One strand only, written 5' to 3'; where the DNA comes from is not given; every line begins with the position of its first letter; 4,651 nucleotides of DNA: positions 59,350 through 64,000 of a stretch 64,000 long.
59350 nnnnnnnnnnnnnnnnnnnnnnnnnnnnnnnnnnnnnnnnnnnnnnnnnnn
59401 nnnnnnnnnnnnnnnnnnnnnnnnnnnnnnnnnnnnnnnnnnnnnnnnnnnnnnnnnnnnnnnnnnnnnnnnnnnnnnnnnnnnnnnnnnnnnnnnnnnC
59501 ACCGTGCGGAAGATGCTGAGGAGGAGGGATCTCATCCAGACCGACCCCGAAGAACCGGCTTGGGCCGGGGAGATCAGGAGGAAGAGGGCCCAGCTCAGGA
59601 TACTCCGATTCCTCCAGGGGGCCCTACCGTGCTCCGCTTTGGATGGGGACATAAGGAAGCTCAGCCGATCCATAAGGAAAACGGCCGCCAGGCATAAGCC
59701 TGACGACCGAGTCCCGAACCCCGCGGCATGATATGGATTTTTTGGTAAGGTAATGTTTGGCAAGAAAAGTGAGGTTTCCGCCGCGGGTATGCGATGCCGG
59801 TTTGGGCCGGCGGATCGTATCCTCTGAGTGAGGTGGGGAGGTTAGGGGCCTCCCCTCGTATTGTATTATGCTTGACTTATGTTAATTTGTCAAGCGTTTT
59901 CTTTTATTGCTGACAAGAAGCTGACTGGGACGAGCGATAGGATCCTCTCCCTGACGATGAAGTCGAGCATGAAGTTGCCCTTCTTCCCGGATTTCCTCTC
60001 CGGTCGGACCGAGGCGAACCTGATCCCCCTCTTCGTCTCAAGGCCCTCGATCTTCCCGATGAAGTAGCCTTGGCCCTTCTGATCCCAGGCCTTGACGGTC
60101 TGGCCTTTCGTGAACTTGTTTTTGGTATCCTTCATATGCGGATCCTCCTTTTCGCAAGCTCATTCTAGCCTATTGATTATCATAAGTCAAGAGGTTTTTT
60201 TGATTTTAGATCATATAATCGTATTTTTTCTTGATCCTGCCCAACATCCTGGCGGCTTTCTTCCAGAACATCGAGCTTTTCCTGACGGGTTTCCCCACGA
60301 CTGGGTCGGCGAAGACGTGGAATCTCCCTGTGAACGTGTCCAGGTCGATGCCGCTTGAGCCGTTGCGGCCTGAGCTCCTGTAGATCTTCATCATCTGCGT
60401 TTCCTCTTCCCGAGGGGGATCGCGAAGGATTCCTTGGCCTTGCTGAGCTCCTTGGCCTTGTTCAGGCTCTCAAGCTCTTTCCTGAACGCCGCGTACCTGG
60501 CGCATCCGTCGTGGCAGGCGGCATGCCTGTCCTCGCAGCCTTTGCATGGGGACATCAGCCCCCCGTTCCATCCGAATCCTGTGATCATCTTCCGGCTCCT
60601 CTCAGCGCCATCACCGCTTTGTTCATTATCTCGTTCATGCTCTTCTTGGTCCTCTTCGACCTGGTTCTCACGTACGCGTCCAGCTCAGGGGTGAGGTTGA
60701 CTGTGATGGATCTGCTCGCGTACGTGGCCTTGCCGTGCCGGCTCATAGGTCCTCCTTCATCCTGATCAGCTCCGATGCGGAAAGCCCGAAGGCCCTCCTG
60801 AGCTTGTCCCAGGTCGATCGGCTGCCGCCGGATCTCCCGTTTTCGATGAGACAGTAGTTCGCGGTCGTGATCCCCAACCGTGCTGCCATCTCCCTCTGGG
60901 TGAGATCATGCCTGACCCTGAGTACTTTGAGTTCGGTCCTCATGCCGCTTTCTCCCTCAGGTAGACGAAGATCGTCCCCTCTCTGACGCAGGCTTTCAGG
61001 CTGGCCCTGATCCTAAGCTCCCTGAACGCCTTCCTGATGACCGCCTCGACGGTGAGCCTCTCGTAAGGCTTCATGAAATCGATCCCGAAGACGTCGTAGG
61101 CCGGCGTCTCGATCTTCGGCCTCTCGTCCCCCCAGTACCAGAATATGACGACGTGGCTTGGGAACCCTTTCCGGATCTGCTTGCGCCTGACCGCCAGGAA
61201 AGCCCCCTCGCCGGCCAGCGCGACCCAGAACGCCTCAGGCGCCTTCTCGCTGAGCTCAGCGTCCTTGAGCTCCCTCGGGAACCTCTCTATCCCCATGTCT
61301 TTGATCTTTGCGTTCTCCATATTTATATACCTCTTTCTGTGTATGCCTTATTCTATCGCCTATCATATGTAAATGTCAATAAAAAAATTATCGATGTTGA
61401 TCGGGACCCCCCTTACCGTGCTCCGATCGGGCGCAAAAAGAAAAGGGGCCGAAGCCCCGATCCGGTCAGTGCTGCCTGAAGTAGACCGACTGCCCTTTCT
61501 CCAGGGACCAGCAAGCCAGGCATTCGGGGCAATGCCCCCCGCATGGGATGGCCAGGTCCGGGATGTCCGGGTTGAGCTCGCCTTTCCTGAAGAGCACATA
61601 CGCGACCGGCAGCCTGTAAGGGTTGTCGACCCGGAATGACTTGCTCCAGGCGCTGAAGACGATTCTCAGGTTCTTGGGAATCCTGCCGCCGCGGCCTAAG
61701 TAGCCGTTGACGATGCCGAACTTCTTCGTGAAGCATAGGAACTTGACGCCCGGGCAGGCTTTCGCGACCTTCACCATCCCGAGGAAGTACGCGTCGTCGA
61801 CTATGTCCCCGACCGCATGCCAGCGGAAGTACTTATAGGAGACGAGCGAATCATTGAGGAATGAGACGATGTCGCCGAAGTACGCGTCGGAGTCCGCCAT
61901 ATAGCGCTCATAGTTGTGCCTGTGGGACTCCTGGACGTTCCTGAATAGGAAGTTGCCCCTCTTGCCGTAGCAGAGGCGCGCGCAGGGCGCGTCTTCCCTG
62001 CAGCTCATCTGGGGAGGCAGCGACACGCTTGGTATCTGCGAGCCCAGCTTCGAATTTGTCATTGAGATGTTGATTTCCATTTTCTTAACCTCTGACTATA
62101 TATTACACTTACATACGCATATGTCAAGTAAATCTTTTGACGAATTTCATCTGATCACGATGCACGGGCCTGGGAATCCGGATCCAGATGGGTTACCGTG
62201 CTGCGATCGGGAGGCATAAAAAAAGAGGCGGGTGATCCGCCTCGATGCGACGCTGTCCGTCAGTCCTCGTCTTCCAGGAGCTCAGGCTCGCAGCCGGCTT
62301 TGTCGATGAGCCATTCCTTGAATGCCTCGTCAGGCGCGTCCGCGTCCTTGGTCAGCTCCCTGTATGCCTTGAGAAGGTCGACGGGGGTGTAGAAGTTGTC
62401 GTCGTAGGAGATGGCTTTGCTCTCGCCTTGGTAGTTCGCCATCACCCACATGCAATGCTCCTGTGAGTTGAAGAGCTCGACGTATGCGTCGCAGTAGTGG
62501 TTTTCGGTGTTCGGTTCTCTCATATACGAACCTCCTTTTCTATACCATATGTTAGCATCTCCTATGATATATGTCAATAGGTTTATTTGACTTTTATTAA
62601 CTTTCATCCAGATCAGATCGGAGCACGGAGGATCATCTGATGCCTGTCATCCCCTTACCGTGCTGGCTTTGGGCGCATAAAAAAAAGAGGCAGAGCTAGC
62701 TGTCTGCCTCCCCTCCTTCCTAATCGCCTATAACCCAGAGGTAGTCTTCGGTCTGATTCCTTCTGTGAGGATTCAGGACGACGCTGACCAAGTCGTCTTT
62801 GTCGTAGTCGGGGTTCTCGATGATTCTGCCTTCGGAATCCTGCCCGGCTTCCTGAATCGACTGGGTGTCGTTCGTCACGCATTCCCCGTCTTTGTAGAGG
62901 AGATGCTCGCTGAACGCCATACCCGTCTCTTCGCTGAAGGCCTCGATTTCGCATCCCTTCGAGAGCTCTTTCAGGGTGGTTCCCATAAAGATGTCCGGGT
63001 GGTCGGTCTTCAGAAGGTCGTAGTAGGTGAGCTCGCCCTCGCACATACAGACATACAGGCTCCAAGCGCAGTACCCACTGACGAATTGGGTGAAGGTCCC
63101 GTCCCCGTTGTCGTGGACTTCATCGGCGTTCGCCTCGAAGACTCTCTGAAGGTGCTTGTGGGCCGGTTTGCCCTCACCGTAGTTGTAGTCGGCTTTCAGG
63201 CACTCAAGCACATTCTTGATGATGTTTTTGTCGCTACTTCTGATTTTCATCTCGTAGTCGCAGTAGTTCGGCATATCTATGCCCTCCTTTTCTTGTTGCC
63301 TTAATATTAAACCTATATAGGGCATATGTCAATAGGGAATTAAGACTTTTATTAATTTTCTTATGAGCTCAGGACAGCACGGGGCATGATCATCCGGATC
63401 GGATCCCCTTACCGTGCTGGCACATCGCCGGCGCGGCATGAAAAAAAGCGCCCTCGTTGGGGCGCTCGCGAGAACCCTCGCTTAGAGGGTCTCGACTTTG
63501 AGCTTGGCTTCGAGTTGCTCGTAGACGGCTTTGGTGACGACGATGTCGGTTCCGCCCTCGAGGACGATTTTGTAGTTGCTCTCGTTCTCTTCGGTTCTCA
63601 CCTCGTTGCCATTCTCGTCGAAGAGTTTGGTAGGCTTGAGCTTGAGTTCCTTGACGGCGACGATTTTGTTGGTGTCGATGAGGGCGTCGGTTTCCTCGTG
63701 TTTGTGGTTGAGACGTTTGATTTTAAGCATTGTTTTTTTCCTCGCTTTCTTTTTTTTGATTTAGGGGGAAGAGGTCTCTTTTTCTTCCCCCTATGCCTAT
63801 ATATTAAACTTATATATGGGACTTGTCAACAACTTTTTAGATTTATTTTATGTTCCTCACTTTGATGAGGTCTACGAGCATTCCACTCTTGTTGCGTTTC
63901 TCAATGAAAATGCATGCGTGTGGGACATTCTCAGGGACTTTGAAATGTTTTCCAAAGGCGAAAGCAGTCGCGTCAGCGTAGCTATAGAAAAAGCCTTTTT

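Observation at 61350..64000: Array of five or more autonomous promoter-ORF-terminator cassettes on the minus strand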

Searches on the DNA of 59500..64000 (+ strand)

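Call 13: search_dna_similar(query=window:59500-64000:+, collection=phages, mode=distant, max_rows=20)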
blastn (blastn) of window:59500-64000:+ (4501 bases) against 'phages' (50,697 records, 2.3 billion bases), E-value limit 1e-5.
No match.

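Call 27: search_rna_families(source=L014, threshold=evalue, max_evalue=1, show_alignments=2)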
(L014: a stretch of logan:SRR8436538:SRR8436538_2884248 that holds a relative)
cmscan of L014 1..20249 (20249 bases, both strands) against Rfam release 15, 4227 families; matches with E-value up to 1: 1.
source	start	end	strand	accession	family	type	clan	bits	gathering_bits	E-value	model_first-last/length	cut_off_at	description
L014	18209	18291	-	RF03641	mir-991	Gene; miRNA;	-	26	100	0.2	1-88/88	no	mir-991 microRNA precursor family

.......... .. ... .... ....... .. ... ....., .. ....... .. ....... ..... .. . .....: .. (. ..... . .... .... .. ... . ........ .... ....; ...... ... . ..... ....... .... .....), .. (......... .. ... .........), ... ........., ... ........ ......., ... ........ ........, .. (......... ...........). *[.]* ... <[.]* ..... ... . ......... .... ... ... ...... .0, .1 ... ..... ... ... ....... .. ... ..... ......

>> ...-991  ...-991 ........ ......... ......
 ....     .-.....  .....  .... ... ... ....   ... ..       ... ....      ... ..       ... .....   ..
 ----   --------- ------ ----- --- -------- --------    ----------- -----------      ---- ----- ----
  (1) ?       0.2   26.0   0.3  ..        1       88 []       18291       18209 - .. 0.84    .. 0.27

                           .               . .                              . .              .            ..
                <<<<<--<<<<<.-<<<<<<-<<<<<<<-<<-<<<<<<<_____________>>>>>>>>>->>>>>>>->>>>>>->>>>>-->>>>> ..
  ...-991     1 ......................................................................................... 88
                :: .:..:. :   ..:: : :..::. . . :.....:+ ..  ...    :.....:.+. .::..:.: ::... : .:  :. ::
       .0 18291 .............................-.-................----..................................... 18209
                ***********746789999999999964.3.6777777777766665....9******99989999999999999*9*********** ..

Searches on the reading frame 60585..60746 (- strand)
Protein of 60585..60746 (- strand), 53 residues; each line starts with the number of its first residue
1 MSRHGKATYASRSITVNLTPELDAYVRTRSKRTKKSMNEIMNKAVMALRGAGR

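Call 16: search_protein_families(library=pfam, proteins=[window:60585-60746:-], max_evalue=0.1)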
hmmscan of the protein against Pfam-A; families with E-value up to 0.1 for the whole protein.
window:60585-60746:- (53 aa): 0 families

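Call 17: search_protein_families(library=phrogs, proteins=[window:60585-60746:-], max_evalue=0.01)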
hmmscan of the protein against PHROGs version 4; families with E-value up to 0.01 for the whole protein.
window:60585-60746:- (53 aa): 1 family
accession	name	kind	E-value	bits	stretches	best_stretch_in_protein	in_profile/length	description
phrog_3180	-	transcription regulation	0.0089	17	1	18-46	12-40/50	Arc-like repressor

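Call 99: search_protein_families(library=padloc, proteins=[window:60585-60746:-], max_evalue=0.01)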
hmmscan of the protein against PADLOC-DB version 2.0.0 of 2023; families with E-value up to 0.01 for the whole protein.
window:60585-60746:- (53 aa): 0 families

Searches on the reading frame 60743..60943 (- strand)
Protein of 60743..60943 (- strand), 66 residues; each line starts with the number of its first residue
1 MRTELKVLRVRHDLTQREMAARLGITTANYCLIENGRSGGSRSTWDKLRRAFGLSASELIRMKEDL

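Call 16: search_protein_families(library=pfam, proteins=[window:60743-60943:-], max_evalue=0.1)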
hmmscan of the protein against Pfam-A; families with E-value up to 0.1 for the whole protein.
window:60743-60943:- (66 aa): 7 families
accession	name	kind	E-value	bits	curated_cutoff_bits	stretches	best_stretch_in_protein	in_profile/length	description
PF13560.12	HTH_31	-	3.2e-09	37.4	27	1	3-59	4-61/64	Helix-turn-helix domain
PF01381.28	HTH_3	-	2.4e-07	31.1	23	1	5-59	1-55/55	Helix-turn-helix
PF12844.13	HTH_19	-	3.9e-07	30.3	30.2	1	5-61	4-60/64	Helix-turn-helix domain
PF13443.12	HTH_26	-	0.00052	20.6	22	1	5-64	2-62/63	Cro/C1-type HTH DNA-binding domain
PF13744.12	HTH_37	-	0.0045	17.2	27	1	10-38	28-56/80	Helix-turn-helix domain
PF08281.18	Sigma70_r4_2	-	0.042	13.9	25.7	0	7-28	20-41/54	Sigma-70, region 4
PF13412.12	HTH_24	-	0.068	13.2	21.9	0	13-27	17-31/48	Winged helix-turn-helix DNA-binding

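Call 17: search_protein_families(library=phrogs, proteins=[window:60743-60943:-], max_evalue=0.01)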
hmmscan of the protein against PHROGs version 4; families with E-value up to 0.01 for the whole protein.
window:60743-60943:- (66 aa): 11 families
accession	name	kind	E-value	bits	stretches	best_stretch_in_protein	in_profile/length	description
phrog_8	-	transcription regulation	1.3e-08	35.6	1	9-64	166-220/346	transcriptional regulator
phrog_3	-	transcription regulation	3.3e-08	34.7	1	1-62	89-148/430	transcriptional repressor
phrog_7241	-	transcription regulation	4.5e-08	34.2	1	4-60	65-121/122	transcriptional regulator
phrog_2328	-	transcription regulation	0.00027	21.7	1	5-59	20-74/128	transcriptional repressor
phrog_7950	-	transcription regulation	0.0011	20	1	3-27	10-34/68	transcriptional repressor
phrog_5823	-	transcription regulation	0.0014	18.9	1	5-60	11-67/404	transcriptional regulator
phrog_2439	-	transcription regulation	0.0018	18.2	1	3-57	10-64/367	transcriptional regulator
phrog_38027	-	transcription regulation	0.0019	19.3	1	5-64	73-132/143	transcriptional repressor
phrog_4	-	transcription regulation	0.0021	18.1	1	5-61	141-193/400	transcriptional repressor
phrog_955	-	DNA, RNA and nucleotide metabolism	0.0046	17.7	1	9-38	33-62/142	HTH DNA binding protein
phrog_2104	-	unknown function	0.0099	17.1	0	3-37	42-76/103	-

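Call 99: search_protein_families(library=padloc, proteins=[window:60743-60943:-], max_evalue=0.01)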
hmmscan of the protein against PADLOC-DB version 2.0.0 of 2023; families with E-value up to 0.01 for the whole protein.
window:60743-60943:- (66 aa): 4 families
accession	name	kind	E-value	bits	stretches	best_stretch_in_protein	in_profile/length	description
PDLC02926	HTH_VI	-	3.2e-10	38.1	1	3-65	4-66/92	-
PDLC03665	Control_protein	-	2.2e-05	22.6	1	4-61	12-70/77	control protein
PDLC03949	RmrA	-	0.0025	14.8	1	4-56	6-58/363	-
PDLC03946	RmrA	-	0.0038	14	1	4-54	6-56/357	-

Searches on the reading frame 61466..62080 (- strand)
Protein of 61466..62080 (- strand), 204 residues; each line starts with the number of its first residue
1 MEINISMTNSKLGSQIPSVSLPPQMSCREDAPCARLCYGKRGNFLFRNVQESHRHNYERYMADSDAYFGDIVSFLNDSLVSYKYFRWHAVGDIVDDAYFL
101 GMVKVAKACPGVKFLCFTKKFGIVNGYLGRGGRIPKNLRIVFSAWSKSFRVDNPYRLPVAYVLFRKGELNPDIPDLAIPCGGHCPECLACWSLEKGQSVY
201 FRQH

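Call 16: search_protein_families(library=pfam, proteins=[window:61466-62080:-], max_evalue=0.1)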
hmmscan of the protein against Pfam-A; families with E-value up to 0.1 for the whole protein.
window:61466-62080:- (204 aa): 1 family
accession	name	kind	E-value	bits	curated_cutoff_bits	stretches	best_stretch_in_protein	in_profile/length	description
PF17338.8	GP88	-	3.6e-24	86.3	24.4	1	13-149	20-165/230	Gene product 88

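Call 17: search_protein_families(library=phrogs, proteins=[window:61466-62080:-], max_evalue=0.01)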
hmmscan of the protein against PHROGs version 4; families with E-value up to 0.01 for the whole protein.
window:61466-62080:- (204 aa): 1 family
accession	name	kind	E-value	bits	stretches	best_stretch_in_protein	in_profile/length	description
phrog_1392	-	unknown function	2.9e-09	37.7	1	19-124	72-187/296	-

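Call 99: search_protein_families(library=padloc, proteins=[window:61466-62080:-], max_evalue=0.01)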
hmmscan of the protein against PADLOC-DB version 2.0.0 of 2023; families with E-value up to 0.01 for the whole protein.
window:61466-62080:- (204 aa): 0 families

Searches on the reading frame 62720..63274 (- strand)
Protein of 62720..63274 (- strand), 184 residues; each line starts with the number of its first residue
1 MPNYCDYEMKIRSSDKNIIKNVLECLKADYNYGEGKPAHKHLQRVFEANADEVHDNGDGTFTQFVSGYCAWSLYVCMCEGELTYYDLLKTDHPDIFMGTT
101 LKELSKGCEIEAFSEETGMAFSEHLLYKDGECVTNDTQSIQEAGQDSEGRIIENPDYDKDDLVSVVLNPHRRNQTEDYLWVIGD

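Call 16: search_protein_families(library=pfam, proteins=[window:62720-63274:-], max_evalue=0.1)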
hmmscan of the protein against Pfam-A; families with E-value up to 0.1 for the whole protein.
window:62720-63274:- (184 aa): 0 families

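Call 17: search_protein_families(library=phrogs, proteins=[window:62720-63274:-], max_evalue=0.01)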
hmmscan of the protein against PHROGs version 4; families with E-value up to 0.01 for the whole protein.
window:62720-63274:- (184 aa): 1 family
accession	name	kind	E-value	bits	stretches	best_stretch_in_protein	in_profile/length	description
phrog_2715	-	unknown function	8.4e-06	26.9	1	1-138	1-133/149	-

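Call 22: find_related_loci(query=window:62720-63274:-, collection=viral_contigs, flank=10000)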
Query window:62720-63274:- (184 aa) in viral_contigs; peptide patterns used: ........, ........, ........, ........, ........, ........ (x = any residue, [..] = any of these).
2 stretches matched a pattern, but none encodes a relative of the query by tblastn (E <= 1e-3).

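Call 62: find_homologous_proteins(query=window:62720-63274:-, max_evalue=0.001)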
Query window:62720-63274:- (184 aa): 83 proteins with E <= 0.001 among 114 candidates.
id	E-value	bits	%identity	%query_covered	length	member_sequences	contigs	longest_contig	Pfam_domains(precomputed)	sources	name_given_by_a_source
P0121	2.2e-124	430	100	100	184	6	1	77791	-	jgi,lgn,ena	-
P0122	3.1e-100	352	79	100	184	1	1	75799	-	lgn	-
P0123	1.0e-69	252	64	99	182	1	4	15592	-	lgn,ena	-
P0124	4.3e-65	237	61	99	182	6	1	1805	-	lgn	-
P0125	3.8e-64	234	60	98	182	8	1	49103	-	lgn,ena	-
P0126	1.2e-63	232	57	98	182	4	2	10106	-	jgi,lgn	-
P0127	1.5e-63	232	57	99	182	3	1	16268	-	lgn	-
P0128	1.8e-63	232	56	98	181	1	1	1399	-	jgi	jgi:hypothetical protein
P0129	3.8e-63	231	56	98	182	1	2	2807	-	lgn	-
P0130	2.2e-62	228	57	99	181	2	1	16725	-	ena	-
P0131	9.6e-62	226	57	99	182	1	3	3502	-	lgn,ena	-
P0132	1.4e-61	226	55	98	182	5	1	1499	-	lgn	-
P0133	6.9e-61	223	55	99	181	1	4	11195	-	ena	-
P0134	8.6e-61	223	57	98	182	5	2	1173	-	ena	-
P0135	3.4e-60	221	54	98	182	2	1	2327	-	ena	-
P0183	7.2e-31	125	76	39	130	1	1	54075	-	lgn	-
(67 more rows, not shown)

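Call 63: find_encoding_contigs(protein=P0122, flank=10000, max_places=1)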
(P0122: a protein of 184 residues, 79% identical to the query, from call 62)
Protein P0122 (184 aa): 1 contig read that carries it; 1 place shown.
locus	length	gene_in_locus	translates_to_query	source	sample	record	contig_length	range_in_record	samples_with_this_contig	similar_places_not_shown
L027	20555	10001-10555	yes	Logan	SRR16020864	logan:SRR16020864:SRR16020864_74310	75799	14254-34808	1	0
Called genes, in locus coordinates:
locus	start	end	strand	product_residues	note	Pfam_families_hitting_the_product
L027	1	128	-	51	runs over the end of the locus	-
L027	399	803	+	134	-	-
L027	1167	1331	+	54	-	PF14192:DUF4314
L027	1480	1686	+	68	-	-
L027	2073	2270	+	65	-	-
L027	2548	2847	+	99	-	-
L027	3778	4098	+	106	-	-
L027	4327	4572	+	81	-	-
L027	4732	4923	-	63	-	-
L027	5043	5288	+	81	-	-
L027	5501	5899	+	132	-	-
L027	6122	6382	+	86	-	-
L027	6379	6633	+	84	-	-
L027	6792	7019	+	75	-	-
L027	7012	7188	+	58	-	-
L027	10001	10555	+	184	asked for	-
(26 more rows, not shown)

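Call 71: predict_structure(alignment_id=A3)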
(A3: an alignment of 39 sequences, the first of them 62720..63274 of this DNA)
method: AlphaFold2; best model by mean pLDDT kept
length: 184 residues; sequences in the alignment: 39
mean_pLDDT: 95.9   pTM: 0.90
mean pLDDT of the five models: 95.9, 95.7, 95.6, 95.2, 94.6
residues with pLDDT >= 90: 176; 70-90: 5; 50-70: 3; < 50: 0
segments of 3 or more residues with pLDDT < 50: none
pLDDT, mean of each block of 10 residues (from residue 1): 88 98 97 96 98 97 98 97 96 98 98 96 98 98 95 91 96 96 81
secondary structure, 60 per line:
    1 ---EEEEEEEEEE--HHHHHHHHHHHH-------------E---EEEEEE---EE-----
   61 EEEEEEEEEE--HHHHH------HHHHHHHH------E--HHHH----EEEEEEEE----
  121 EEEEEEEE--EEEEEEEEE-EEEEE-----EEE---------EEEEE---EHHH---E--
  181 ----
elements in order: E4-13 H16-27 E45-50 E61-70 H73-77 H84-91 H101-104 E109-116 E121-128 E131-139 E141-145 E151-153 E163-167

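Call 75: fold_search(model_id=the predicted structure, library=pdb)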
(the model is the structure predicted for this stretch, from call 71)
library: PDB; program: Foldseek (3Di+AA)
matches with E <= 10: 1092; with E <= 0.001: 0
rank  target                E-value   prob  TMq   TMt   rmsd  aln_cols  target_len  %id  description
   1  2ijr                  7.7e-02  0.72  0.25  0.18   5.7        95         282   10  Crystal structure of a protein api92 from Yersinia pseudotuberculosis, Pfam DUF1281 (released 2006-10-31)
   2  2op5_E                1.8e-01  0.20  0.24  0.32   7.7       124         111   10  CRYSTAL STRUCTURE OF A DIMERIC FERREDOXIN-LIKE PROTEIN (JCVI_PEP_1096672785533) FROM UNCULTURED MARINE ORGANISM AT 2.2 (released 2007-02-06)
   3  4p2s_F                2.2e-01  0.97  0.23  0.45   1.9        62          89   10  Alanine Scanning Mutagenesis Identifies an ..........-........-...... Triad Essential to Assembly of the Shell of the  (released 2014-05-14)
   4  4rbt_A                2.5e-01  0.97  0.24  0.46   1.9        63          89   10  PduA K26A S40L mutant, from Salmonella enterica serovar Typhimurium LT2 (released 2015-02-18)
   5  2op5_A                2.5e-01  0.23  0.24  0.33   7.6       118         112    8  CRYSTAL STRUCTURE OF A DIMERIC FERREDOXIN-LIKE PROTEIN (JCVI_PEP_1096672785533) FROM UNCULTURED MARINE ORGANISM AT 2.2 (released 2007-02-06)
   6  1k2d_B                2.8e-01  0.23  0.14  0.14  14.4        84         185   10  Crystal structure of the autoimmune MHC class II I-Au complexed with myelin basic protein 1-11 at 2.2A (released 2003-03-04)
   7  7t2d_L                2.8e-01  0.14  0.13  0.13  14.4        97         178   15  Crystal structure of the B1 TCR in complex with HLA-DP4-Ply (released 2022-12-28)
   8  6ilc_B                3.1e-01  0.15  0.17  0.28  13.6       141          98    8  CRYSTAL STRUCTURE OF BAT MHC CLASS I PTAL-N*01:01 FOR 2.2 ANGSTROM (released 2019-07-24)
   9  3c5z_D                3.1e-01  0.13  0.14  0.13  14.3       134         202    9  Crystal structure of mouse MHC class II I-Ab/3K peptide complexed with mouse TCR B3K506 (released 2008-04-29)
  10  7lfi_A                3.5e-01  0.13  0.14  0.10  13.8        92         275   15  MODEL OF MHC CLASS Ib H2-M3 WITH MOUSE ND1 N-TERMINAL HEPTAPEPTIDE REFINED AT 1.70 ANGSTROMS RESOLUTION (released 2021-07-14)
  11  4l4j_A                3.5e-01  0.11  0.14  0.12  16.0       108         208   12  Crystal structure of fc-fragment of human IgG2-Sigma antibody (released 2013-08-28)
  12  3rdt_D                3.7e-01  0.20  0.12  0.11  13.7        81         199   10  Crystal Structure of 809.B5 TCR complexed with MHC Class II I-Ab/3k peptide (released 2011-12-07)
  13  2ide_B                3.7e-01  0.18  0.23  0.27  11.1       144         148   10  Crystal Structure of the molybdenum cofactor biosynthesis protein C (TTHA1789) from Thermus Theromophilus HB8 (released 2007-09-25)
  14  6k7u                  3.7e-01  0.10  0.14  0.23  14.8       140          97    8  Crystal structure of beta-2 microglobulin (beta2m) of Bat (Pteropus Alecto) (released 2019-09-18)
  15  7xqs_B                3.7e-01  0.10  0.14  0.24  15.6       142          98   10  The structure of FLA-K*00701/KP-CoV-9 (released 2023-11-08)
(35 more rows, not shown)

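Call 82: find_encoding_contigs(protein=P0183, flank=10000, max_places=1)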
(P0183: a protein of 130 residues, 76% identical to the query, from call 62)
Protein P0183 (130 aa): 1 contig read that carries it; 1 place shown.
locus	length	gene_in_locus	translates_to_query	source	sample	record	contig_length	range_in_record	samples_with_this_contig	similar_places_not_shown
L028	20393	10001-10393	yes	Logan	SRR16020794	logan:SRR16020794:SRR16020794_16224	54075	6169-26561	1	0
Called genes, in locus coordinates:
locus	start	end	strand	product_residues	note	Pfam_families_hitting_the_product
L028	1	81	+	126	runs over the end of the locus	-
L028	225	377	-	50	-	-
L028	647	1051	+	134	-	-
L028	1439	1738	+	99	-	-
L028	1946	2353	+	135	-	-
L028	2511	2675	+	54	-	PF14192:DUF4314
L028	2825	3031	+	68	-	-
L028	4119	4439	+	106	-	-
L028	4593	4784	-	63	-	-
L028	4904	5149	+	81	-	-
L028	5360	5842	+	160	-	-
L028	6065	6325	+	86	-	-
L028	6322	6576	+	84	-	-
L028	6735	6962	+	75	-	-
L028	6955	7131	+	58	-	-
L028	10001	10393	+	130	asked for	-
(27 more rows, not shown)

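Call 99: search_protein_families(library=padloc, proteins=[window:62720-63274:-], max_evalue=0.01)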
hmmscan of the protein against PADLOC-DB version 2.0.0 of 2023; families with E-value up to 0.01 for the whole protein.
window:62720-63274:- (184 aa): 0 families
